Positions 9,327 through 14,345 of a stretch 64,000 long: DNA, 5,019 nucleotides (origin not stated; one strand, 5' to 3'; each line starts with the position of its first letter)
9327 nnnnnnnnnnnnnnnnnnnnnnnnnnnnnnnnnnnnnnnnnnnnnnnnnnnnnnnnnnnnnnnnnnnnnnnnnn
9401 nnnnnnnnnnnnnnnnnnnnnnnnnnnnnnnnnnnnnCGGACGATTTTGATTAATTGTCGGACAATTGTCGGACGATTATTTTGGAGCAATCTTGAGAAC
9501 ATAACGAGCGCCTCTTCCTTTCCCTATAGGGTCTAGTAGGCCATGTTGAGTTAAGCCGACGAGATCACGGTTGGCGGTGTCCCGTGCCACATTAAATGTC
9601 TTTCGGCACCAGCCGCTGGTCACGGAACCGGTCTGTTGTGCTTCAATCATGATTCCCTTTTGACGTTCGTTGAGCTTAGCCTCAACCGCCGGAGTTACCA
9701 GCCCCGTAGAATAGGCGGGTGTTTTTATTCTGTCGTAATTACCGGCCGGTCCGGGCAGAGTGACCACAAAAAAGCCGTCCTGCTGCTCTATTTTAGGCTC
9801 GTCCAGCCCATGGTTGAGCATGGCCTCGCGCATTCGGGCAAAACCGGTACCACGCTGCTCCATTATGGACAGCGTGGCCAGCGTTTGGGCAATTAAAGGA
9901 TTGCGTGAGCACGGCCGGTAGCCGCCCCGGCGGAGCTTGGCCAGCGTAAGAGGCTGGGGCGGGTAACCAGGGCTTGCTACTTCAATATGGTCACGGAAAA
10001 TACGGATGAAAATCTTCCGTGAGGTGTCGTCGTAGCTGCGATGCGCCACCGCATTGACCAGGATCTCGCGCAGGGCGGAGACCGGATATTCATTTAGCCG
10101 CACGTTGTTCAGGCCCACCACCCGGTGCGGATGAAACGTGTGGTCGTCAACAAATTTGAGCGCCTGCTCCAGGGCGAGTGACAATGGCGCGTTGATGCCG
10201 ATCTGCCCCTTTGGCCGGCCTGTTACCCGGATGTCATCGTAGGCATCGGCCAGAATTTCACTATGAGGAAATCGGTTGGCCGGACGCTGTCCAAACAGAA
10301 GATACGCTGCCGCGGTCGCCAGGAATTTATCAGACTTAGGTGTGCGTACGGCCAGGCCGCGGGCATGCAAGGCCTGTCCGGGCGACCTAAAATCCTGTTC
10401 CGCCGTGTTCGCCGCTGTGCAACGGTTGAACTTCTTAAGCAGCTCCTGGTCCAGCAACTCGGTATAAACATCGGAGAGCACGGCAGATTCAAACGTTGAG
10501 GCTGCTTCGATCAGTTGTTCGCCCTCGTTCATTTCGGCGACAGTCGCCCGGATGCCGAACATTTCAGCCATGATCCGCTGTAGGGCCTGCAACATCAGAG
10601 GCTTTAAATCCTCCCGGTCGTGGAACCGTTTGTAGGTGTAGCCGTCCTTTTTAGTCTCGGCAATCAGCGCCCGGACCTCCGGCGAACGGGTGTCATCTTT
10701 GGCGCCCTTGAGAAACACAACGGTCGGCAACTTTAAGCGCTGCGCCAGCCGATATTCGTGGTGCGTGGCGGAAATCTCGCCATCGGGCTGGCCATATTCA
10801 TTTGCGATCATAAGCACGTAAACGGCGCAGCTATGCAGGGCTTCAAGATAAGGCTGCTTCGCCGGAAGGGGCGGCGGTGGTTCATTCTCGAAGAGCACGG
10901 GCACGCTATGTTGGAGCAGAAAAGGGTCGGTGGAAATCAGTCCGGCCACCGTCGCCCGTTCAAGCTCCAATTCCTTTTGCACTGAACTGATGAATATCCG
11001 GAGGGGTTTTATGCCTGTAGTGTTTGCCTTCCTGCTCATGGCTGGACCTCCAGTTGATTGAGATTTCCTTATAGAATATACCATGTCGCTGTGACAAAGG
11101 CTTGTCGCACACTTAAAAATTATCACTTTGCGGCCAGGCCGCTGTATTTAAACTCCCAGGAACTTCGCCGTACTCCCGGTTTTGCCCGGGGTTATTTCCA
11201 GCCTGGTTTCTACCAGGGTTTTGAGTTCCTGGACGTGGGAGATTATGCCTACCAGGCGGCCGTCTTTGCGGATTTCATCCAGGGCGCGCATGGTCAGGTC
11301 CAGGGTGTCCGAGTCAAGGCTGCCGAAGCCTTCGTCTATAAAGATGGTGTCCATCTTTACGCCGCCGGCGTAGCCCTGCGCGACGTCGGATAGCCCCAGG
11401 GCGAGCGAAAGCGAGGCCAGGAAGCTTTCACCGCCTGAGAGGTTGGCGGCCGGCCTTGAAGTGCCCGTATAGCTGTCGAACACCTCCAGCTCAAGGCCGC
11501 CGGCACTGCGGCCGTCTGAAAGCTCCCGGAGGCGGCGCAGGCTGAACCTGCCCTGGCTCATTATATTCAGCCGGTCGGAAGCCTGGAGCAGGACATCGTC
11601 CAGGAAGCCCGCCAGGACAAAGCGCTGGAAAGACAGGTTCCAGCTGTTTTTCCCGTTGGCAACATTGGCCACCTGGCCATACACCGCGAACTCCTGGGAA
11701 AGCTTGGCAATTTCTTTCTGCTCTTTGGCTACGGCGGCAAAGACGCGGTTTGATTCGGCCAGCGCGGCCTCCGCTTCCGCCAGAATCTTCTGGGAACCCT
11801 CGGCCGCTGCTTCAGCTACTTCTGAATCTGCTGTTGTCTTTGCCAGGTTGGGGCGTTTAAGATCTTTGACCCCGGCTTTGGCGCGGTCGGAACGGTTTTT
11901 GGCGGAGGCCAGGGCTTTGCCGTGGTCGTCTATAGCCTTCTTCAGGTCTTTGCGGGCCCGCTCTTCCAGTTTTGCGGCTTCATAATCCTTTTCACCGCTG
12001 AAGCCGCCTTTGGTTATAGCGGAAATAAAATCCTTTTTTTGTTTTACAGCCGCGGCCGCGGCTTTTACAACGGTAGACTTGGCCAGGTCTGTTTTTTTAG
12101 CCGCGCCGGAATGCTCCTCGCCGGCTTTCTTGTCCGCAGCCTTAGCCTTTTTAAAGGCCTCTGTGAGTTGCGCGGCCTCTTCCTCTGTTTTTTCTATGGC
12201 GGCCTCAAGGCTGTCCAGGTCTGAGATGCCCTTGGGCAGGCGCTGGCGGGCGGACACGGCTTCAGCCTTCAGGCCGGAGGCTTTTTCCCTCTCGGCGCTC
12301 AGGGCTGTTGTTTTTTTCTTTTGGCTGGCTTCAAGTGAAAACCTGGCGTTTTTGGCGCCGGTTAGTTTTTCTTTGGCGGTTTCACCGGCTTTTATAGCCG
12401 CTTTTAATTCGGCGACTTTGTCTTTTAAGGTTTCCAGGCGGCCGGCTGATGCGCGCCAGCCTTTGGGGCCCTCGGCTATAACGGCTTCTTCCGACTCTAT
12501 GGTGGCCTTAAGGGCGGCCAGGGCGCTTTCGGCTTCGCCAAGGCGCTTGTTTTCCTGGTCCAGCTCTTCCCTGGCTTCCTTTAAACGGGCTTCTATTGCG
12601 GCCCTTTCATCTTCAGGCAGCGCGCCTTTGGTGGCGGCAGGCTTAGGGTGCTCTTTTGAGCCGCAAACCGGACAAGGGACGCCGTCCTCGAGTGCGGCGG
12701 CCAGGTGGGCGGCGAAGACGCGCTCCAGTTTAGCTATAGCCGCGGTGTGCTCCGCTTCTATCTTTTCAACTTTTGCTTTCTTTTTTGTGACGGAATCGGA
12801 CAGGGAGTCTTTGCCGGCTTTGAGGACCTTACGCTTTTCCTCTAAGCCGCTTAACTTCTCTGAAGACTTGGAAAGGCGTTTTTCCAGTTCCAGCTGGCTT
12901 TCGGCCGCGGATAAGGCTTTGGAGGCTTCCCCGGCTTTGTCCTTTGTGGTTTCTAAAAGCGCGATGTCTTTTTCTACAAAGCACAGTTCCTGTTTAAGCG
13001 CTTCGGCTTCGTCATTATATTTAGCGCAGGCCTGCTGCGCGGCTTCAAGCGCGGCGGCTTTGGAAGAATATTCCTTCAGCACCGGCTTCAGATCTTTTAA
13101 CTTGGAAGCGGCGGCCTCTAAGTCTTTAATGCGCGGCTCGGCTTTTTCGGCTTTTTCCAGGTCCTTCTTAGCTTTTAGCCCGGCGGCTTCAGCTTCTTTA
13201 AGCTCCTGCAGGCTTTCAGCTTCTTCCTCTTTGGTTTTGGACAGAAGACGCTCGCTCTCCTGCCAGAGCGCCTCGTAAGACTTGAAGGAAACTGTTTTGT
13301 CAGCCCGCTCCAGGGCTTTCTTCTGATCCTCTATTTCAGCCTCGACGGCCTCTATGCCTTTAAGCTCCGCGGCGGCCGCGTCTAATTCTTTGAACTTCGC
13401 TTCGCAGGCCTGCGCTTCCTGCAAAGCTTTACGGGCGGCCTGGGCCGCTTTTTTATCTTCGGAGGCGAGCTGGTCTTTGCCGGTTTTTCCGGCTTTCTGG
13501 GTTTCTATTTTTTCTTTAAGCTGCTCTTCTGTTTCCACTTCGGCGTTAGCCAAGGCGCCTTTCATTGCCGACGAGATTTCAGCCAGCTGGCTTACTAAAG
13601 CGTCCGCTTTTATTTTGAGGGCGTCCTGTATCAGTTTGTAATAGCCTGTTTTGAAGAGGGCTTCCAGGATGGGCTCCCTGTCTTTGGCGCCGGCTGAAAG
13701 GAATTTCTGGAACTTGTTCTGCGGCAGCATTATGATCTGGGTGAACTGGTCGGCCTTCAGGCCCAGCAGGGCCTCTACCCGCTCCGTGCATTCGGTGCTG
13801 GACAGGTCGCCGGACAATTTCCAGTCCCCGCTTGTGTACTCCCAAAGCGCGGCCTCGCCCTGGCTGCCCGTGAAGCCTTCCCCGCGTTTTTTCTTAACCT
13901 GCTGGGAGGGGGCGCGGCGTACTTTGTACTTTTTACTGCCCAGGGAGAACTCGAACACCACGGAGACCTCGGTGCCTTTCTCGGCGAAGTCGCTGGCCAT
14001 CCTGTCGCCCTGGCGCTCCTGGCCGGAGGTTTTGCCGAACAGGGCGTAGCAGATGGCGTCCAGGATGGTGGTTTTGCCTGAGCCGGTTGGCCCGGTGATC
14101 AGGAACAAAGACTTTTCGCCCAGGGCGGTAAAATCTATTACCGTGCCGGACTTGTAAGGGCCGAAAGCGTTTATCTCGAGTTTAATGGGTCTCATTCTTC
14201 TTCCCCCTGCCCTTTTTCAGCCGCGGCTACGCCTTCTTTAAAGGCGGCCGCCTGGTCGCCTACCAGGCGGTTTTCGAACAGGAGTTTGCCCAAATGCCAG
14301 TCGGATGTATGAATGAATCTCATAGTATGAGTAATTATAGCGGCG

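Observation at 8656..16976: sbcDC operon present as one full and several partial copies, with accessory genes nested between the duplicated junctions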

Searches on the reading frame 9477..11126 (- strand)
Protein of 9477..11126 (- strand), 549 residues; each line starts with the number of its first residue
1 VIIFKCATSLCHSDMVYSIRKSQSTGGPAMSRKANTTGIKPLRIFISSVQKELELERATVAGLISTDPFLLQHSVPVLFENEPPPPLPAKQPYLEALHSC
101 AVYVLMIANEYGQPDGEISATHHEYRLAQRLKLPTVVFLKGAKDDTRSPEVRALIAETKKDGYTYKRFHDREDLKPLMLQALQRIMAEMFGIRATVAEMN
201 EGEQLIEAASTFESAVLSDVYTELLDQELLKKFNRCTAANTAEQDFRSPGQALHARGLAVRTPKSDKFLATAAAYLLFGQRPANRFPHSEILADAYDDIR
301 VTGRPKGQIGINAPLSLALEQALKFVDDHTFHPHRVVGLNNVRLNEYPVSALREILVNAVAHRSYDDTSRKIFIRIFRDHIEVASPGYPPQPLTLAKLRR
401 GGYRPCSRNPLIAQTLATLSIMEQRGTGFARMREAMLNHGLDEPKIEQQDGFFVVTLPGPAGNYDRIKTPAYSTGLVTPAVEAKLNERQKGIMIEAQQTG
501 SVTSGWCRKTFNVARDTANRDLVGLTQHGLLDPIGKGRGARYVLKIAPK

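Call 4: search_protein_families(library=pfam, proteins=[window:9477-11126:-], max_evalue=0.01)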
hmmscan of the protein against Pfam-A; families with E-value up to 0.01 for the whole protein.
window:9477-11126:- (549 aa): 2 families
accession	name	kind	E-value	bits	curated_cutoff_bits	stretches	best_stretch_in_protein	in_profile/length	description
PF13749.12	HATPase_c_4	-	2.6e-22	79.1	26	1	371-457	3-89/89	Putative ATP-dependent DNA helicase recG C-terminal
PF13271.11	DUF4062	-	1.4e-14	54.5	24.7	1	43-128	1-82/82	Domain of unknown function (DUF4062)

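Call 45: search_protein_families(library=padloc, proteins=[window:9477-11126:-], max_evalue=0.001)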
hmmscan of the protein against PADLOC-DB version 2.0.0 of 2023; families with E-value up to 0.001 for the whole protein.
window:9477-11126:- (549 aa): 3 families
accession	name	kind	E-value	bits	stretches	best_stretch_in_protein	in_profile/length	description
PDLC02402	Aga_SIR2-PNTD1-PNTD2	-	1.7e-13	47.7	1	215-460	318-564/876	Class I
PDLC02394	pAgo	-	5.5e-10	35.6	1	211-448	176-425/1121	-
PDLC02418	Aga_SIR2-Kinase-PNTD1-PNTD2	-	3.1e-07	27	1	344-440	317-421/756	Class I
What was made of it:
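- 9477..11126 (-): DUF4062 plus HATPase_c_4 (Schlafen-like) gene. The likely start is the ATG at 11039, after a GGAGG. The same palindromic promoter motif lies at 11091-11108. PADLOC similarity to pAgo-associated PNTD regions (call 45).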

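Call 46: search_protein_families(library=ncbifam, proteins=[window:9477-11126:-], max_evalue=0.001)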
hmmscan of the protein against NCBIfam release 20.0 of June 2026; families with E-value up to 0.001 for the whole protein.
window:9477-11126:- (549 aa): 0 families

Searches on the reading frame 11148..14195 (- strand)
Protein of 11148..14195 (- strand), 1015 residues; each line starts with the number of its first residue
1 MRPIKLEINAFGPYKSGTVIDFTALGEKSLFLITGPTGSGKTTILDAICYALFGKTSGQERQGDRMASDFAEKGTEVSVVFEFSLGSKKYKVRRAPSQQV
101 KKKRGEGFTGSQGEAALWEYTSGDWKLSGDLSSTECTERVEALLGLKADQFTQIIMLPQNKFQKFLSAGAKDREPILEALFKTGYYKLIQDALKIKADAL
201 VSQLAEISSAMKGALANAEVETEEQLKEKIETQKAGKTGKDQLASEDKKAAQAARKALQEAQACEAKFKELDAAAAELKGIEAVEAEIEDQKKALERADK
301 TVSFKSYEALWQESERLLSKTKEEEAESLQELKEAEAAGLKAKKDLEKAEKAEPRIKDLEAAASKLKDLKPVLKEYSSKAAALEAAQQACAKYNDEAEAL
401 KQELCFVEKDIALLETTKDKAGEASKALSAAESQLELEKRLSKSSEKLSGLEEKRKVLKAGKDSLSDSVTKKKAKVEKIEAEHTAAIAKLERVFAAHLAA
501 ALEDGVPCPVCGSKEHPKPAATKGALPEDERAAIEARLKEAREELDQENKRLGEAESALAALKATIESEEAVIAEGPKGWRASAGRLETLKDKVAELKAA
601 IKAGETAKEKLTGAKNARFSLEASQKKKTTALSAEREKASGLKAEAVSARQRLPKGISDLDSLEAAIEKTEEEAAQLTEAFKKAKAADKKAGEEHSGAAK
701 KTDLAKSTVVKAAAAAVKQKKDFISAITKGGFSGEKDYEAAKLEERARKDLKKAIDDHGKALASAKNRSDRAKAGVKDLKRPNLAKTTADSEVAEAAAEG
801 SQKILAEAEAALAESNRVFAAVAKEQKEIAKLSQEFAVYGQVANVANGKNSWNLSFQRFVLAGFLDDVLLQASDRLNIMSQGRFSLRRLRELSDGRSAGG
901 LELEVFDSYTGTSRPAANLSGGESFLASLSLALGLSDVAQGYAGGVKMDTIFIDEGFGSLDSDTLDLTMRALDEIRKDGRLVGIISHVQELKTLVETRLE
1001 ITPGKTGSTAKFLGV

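Call 4: search_protein_families(library=pfam, proteins=[window:11148-14195:-], max_evalue=0.01)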
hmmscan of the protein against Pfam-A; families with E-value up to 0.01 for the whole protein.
window:11148-14195:- (1015 aa): 10 families
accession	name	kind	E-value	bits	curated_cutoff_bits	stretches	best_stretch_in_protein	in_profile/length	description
PF13476.12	AAA_23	-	6.1e-27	96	27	1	5-231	1-184/201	AAA domain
PF13558.12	SbcC_Walker_B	-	1.4e-09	38.5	27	1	893-973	4-89/90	SbcC/RAD50-like, Walker B motif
PF13555.12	AAA_29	-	2.6e-07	30.7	27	1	26-56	23-50/61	P-loop containing region of AAA domain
PF25199.1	nSTAND_NTPase5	-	3e-05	24.3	34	1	26-55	39-67/145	Novel STAND NTPase 5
PF02463.25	SMC_N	-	9.1e-05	22.4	40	1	5-58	4-53/220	RecF/RecN/SMC N terminal domain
PF00005.33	ABC_tran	-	0.00023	22.2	25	1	27-182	10-125/137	ABC transporter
PF00437.27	T2SSE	-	0.00041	19.5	24.9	1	27-52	141-166/370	Type II/IV secretion system protein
PF20720.3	nSTAND3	-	0.0011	19.1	27.2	1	24-55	13-44/155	Novel STAND NTPase 3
PF13528.12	Glyco_trans_1_3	-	0.0067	16.1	25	0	826-886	210-266/322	Glycosyl transferase family 1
PF13304.12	AAA_21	-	0.0076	16.8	27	0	31-92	2-83/304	AAA domain, putative AbiEii toxin, Type IV TA system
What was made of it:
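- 11148..14195 (-): Full-length sbcC (1015 aa) with a CPVC zinc-hook motif at residues 508-511. AAA_23 plus SbcC_Walker_B domains (call 4).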

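Call 21: find_related_loci(query=A1, collection=metagenome_contigs, flank=10000)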
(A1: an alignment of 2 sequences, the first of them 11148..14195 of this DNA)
Query A1 (1015 aa) in metagenome_contigs; peptide patterns used: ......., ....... (x = any residue, [..] = any of these).
600 stretches matched a pattern (row limit reached: there are more); 4 encode a relative of the query (tblastn E <= 1e-3); 4 distinct loci.
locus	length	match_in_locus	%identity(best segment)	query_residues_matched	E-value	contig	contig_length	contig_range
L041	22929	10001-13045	84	1-1015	0e+0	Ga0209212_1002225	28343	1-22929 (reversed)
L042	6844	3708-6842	41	1-901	8e-38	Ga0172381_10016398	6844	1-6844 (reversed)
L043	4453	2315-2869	37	1-194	3e-35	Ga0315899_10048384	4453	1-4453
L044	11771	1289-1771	26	15-181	6e-7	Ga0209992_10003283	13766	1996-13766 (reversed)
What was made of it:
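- Tried and rejected: It returned only one close locus, L041 (call 21).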

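Call 24: search_protein_families(library=pfam, proteins=[L041:8036-9079:+, L041:9073-9504:+, L041:9532-9900:+, L041:5236-6555:+, L041:13128-15035:+, L041:15200-16246:+, L041:16258-17325:+, L041:17336-17758:+, L041:17703-18359:+, L041:2036-3544:-], max_evalue=0.01)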
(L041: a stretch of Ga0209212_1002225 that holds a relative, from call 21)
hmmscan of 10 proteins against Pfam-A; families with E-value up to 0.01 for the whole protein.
L041:8036-9079:+ (347 aa): 1 family
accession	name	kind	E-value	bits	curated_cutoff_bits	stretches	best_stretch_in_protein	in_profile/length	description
PF09952.14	AbiEi_2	-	2.7e-11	44.4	21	1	199-345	1-142/143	Transcriptional regulator, AbiEi antitoxin, Type IV TA system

L041:9073-9504:+ (143 aa): 0 families

L041:9532-9900:+ (122 aa): 1 family
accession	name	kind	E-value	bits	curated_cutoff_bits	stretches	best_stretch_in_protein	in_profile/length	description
PF08843.17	AbiEii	-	0.00087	19.7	22.5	1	8-66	130-191/238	Nucleotidyl transferase AbiEii toxin, Type IV TA system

L041:5236-6555:+ (439 aa): 4 families
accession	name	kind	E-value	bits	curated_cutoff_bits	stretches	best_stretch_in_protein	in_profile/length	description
PF13749.12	HATPase_c_4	-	5.4e-18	65.2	26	1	278-356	3-82/89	Putative ATP-dependent DNA helicase recG C-terminal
PF04326.19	SLFN_AlbA_2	-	1.1e-13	52.2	25.3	1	3-108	1-117/118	Schlafen, AlbA_2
PF13412.12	HTH_24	-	5e-05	23.2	21.9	1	383-418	6-41/48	Winged helix-turn-helix DNA-binding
PF08279.18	HTH_11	-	0.00071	19.9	25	1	383-419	3-40/55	HTH domain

L041:13128-15035:+ (635 aa): 4 families
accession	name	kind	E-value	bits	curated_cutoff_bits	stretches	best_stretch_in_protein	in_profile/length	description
PF09848.15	SLFN-g3_helicase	-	8e-61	206.7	24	1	235-614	2-353/354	Schlafen group 3, DNA/RNA helicase domain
PF10236.15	DAP3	-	0.00024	20.9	23.1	1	216-262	6-51/311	Mitochondrial ribosomal death-associated protein 3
PF04313.20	HSDR_N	-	0.00034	21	25.1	0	78-125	122-163/198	Type I restriction enzyme R protein N terminus (HSDR_N)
PF13401.12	AAA_22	-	0.00084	20.1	27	1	232-334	3-96/130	AAA domain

L041:15200-16246:+ (348 aa): 2 families
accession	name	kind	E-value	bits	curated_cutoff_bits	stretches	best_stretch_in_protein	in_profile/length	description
PF00498.31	FHA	-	1.8e-09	38.4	20.7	1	247-318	1-66/67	FHA domain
PF16697.10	Yop-YscD_cpl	-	0.00042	20.9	33.2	1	245-310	17-77/94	Inner membrane component of T3SS, cytoplasmic domain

L041:16258-17325:+ (355 aa): 0 families

L041:17336-17758:+ (140 aa): 0 families

L041:17703-18359:+ (218 aa): 0 families

L041:2036-3544:- (502 aa): 2 families
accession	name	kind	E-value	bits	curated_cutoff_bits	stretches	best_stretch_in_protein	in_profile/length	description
PF02810.21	SEC-C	-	2.4e-09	37.3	20.4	1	484-501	1-18/19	SEC-C motif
PF04184.18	ST7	-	6.1e-07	28.7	24.3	1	234-297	161-224/533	ST7 protein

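Call 45: search_protein_families(library=padloc, proteins=[L041:5236-6555:+], max_evalue=0.001)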
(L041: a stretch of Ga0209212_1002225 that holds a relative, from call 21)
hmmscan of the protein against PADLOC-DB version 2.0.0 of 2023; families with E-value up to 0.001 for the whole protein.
L041:5236-6555:+ (439 aa): 4 families
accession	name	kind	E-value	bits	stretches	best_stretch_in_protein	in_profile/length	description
PDLC02394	pAgo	-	2.4e-17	60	1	14-353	54-424/1121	-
PDLC02402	Aga_SIR2-PNTD1-PNTD2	-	3.7e-13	46.5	1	176-296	367-483/876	Class I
PDLC02418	Aga_SIR2-Kinase-PNTD1-PNTD2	-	5.7e-08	29.4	1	211-296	278-361/756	Class I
PDLC01850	CARF3--CARF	-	0.00072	17.5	0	378-429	143-194/209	-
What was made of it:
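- PADLOC and Pfam hits (calls 24, 45).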

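Call 46: search_protein_families(library=ncbifam, proteins=[window:11148-14195:-], max_evalue=0.001)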
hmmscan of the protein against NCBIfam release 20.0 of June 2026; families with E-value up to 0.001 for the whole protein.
window:11148-14195:- (1015 aa): 19 families
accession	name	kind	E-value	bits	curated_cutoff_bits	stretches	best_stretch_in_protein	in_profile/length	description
NF041751.2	sbcc_Staph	equivalog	2.9e-124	416.2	920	1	1-1012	1-1006/1007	exonuclease subunit SbcC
TIGR00618.1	sbcc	subfamily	1.7e-90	304.4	478.5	2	1-617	1-617/1043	exonuclease subunit SbcC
NF041752.4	sbcc_Bac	equivalog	2.6e-51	174.7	1420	2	1-483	1-451/1130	exonuclease subunit SbcC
NF007600.2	PRK10246.1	equivalog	5.1e-48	163.8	750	2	590-995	628-1023/1047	exonuclease subunit SbcC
NF003034.1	PRK03918.1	equivalog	1.9e-14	52.6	700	1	5-792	5-712/878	DNA double-strand break repair ATPase Rad50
NF002244.0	PRK01156.1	equivalog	1.2e-13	50.1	847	1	31-379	26-344/895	DNA double-strand break repair ATPase Rad50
NF002572.0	PRK02224.1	equivalog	3.8e-13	48.7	1087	1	5-628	5-581/888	DNA double-strand break repair ATPase Rad50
NF045487.1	ASRP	equivalog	1.1e-12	47.4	300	1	315-683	124-471/593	archaea-specific SMC-related protein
NF041035.1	Rad50_Halo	equivalog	2.3e-09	36.2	1000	1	5-641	5-593/883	DNA double-strand break repair ATPase Rad50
TIGR03185.1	DNA_S_dndD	equivalog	8.9e-09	34.4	245.85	1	5-61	5-61/650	DNA sulfur modification protein DndD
TIGR02169.1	SMC_prok_A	equivalog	1.8e-08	32.6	729.4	1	5-89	4-89/1165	chromosome segregation protein SMC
NF053563.1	Rkd4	equivalog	8.4e-08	30.8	860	1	5-207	5-184/747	arcadin-4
NF041034.1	Rad50_Sulf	equivalog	4.7e-07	28.1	1000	1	31-101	26-91/872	DNA double-strand break repair ATPase Rad50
TIGR02168.1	SMC_prok_B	equivalog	1.5e-06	26.3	567.35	0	5-52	4-47/1181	chromosome segregation protein SMC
TIGR03608.1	L_ocin_972_ABC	subfamily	5e-06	26.1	254.85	0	949-996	154-201/206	putative bacteriocin export ABC transporter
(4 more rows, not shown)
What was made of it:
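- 11148..14195 (-): NCBIfam sbcc models (call 46).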
